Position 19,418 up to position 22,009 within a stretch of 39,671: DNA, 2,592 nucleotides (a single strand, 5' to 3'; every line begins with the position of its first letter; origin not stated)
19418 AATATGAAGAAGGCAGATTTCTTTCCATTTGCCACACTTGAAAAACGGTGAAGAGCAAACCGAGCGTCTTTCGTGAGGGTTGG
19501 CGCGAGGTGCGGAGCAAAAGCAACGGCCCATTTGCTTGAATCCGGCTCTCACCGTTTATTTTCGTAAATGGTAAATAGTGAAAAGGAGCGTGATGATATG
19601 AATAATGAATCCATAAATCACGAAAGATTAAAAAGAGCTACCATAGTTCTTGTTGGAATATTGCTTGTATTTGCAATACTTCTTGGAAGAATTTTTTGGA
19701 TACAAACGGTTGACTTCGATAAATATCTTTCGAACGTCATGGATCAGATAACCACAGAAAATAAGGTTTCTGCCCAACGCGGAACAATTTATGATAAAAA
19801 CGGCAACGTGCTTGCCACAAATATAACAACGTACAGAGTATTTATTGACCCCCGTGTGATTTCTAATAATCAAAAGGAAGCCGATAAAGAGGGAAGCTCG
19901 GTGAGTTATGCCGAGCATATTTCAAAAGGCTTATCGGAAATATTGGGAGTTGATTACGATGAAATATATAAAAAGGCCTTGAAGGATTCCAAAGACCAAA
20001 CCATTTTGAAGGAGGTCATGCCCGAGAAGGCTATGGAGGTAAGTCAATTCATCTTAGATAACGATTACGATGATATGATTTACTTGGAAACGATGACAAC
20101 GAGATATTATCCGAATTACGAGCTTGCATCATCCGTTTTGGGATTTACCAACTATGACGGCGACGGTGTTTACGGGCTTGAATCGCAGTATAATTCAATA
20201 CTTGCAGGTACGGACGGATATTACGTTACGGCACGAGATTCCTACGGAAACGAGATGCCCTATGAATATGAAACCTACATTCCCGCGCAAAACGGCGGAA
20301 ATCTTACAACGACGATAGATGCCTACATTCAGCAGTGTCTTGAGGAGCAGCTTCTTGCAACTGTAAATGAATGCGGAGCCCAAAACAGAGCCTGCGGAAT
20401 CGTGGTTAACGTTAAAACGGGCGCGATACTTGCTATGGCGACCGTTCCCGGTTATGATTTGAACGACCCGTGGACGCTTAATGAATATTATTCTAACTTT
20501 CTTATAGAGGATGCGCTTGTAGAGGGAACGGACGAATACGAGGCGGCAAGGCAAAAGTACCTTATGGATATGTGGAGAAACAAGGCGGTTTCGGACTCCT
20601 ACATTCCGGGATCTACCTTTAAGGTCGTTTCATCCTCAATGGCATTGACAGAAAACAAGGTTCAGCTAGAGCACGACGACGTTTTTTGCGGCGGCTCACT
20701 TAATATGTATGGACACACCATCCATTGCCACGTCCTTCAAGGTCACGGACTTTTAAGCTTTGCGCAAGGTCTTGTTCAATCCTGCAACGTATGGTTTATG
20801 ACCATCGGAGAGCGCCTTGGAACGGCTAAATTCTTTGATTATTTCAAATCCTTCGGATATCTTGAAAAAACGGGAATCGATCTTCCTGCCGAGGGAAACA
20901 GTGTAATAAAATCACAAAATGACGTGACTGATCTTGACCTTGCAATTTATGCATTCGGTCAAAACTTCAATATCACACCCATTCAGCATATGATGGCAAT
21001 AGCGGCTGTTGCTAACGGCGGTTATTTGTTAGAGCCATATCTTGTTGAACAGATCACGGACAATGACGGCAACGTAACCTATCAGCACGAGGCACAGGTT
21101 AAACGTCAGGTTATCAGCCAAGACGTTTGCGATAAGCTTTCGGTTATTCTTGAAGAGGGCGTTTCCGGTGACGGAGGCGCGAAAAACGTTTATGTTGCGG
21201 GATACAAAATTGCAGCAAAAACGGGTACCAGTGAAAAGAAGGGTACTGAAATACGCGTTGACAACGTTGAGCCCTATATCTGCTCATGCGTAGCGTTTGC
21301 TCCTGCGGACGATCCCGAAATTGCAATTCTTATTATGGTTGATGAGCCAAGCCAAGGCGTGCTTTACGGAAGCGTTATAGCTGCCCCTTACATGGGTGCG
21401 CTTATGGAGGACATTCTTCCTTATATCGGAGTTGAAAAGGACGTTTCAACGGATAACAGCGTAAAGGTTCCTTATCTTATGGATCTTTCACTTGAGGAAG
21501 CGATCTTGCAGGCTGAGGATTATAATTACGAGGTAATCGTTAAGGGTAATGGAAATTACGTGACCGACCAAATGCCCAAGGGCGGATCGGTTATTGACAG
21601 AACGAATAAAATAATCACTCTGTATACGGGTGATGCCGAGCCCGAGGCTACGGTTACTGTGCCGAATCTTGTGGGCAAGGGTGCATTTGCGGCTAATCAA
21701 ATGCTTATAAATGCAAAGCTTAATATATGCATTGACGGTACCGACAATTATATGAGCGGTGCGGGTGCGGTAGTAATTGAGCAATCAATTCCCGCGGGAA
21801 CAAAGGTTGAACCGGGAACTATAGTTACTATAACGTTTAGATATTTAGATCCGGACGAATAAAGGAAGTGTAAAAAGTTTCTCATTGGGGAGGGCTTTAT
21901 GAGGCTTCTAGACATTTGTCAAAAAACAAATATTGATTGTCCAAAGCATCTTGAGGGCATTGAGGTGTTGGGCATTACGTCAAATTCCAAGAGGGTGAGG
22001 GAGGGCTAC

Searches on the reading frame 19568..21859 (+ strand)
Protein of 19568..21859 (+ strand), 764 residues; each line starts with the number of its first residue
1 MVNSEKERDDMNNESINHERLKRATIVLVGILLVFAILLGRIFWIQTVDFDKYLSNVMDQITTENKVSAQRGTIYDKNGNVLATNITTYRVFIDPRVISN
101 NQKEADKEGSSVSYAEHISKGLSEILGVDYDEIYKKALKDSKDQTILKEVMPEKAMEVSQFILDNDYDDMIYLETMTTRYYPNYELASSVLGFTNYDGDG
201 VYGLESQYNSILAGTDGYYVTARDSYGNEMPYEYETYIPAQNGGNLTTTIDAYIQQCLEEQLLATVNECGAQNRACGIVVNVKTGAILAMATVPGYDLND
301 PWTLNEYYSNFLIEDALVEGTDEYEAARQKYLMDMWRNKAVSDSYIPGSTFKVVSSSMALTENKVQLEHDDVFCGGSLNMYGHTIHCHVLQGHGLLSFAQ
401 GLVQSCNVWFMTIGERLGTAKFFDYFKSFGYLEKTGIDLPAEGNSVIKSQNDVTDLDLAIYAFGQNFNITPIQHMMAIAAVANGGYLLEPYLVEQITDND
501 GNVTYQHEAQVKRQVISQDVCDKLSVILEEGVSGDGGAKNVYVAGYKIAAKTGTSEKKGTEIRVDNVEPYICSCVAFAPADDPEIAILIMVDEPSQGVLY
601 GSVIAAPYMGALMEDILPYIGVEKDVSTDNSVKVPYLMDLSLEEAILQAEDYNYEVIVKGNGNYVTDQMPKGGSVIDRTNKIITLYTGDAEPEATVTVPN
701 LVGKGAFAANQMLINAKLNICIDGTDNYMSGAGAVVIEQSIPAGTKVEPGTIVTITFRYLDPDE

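Call 72: search_protein_families(library=pfam, proteins=[window:19568-21859:+], max_evalue=0.001)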
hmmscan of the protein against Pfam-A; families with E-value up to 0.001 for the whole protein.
window:19568-21859:+ (764 aa): 3 families
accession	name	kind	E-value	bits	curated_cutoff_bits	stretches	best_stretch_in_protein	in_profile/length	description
PF00905.27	Transpeptidase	-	3.2e-58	197.7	22.1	1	276-614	2-299/299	Penicillin binding protein transpeptidase domain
PF03717.20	PBP_dimer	-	2.1e-20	74.3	24.4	1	67-229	2-175/180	Penicillin-binding Protein dimerisation domain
PF03793.24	PASTA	-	3.5e-16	59.4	23.2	2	696-757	1-62/64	PASTA domain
